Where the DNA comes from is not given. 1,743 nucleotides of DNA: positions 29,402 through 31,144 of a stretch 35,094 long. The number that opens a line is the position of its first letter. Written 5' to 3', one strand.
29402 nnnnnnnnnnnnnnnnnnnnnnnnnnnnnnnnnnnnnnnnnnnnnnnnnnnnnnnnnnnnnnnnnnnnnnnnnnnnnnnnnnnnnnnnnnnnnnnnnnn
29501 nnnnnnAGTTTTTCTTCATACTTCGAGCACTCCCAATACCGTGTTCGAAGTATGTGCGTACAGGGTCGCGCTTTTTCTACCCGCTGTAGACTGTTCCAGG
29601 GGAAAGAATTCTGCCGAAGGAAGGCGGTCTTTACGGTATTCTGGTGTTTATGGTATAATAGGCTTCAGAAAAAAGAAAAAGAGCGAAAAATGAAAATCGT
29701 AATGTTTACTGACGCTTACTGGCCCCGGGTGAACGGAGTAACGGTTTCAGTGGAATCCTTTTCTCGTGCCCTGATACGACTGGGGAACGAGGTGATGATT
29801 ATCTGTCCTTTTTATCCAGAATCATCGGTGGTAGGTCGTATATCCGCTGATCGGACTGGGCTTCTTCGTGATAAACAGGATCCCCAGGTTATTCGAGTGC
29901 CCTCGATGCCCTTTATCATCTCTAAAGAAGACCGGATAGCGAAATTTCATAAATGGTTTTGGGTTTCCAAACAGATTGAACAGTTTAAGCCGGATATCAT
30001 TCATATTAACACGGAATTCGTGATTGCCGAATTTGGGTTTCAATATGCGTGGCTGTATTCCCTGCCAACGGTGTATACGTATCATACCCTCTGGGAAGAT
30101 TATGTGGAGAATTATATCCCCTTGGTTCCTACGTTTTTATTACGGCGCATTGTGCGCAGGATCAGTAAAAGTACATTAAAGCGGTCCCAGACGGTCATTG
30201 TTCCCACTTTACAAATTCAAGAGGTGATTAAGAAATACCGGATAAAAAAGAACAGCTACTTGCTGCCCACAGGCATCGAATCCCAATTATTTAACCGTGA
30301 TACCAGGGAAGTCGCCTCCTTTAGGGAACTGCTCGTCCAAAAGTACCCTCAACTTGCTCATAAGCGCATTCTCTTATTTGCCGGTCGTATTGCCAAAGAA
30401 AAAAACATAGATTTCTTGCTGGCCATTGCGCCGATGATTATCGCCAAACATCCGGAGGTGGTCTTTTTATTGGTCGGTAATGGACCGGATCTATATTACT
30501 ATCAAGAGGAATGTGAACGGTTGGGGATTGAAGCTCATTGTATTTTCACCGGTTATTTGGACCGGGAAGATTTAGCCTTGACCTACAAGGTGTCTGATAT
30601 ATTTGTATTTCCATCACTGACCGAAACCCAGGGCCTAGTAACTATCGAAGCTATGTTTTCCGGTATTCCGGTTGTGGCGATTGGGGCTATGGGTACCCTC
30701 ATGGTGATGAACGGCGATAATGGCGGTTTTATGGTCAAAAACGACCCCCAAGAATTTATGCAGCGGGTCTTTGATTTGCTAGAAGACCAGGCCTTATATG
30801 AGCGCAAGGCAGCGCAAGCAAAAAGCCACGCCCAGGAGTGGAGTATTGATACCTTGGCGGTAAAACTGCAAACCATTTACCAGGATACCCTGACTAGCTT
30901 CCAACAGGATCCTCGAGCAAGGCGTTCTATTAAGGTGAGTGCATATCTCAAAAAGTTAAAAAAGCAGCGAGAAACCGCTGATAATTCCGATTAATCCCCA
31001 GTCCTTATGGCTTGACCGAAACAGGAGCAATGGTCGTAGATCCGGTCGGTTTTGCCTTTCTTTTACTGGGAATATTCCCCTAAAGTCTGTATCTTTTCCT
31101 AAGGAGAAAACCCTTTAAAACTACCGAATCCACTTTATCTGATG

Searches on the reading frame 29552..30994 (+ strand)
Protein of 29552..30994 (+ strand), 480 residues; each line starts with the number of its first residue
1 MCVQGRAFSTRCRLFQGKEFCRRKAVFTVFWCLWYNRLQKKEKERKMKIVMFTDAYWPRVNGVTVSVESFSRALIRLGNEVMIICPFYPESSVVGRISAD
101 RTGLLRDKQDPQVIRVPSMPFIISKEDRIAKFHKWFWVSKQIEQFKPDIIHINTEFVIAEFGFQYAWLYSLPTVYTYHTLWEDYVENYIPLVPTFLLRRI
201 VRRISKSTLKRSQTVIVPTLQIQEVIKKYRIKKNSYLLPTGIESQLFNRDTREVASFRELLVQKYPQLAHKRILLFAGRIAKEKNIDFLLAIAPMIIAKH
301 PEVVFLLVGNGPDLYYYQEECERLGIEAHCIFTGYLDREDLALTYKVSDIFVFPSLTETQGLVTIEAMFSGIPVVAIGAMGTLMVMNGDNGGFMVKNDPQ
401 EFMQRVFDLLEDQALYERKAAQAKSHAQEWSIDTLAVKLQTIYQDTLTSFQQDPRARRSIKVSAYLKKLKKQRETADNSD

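Call 86: search_protein_families(library=pfam, proteins=[window:29552-30994:+], max_evalue=0.00001)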
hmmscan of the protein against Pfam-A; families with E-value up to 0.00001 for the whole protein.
window:29552-30994:+ (480 aa): 5 families
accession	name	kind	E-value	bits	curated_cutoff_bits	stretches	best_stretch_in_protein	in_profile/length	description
PF00534.26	Glycos_transf_1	-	2.5e-33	115.5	26.4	1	264-424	8-170/172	Glycosyl transferases group 1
PF13692.12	Glyco_trans_1_4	-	5.4e-31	108.2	27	1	272-412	2-142/142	Glycosyl transferases group 1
PF13439.12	Glyco_transf_4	-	9.8e-26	91.2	28.5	1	60-243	1-167/170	Glycosyltransferase Family 4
PF13579.12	Glyco_trans_4_4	-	1.9e-12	48.2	29.7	1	61-225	1-141/158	Glycosyl transferase 4-like domain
PF20706.3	GT4-conflict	-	8.3e-06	25.5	26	0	337-422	271-367/385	Family 4 Glycosyltransferase in conflict systems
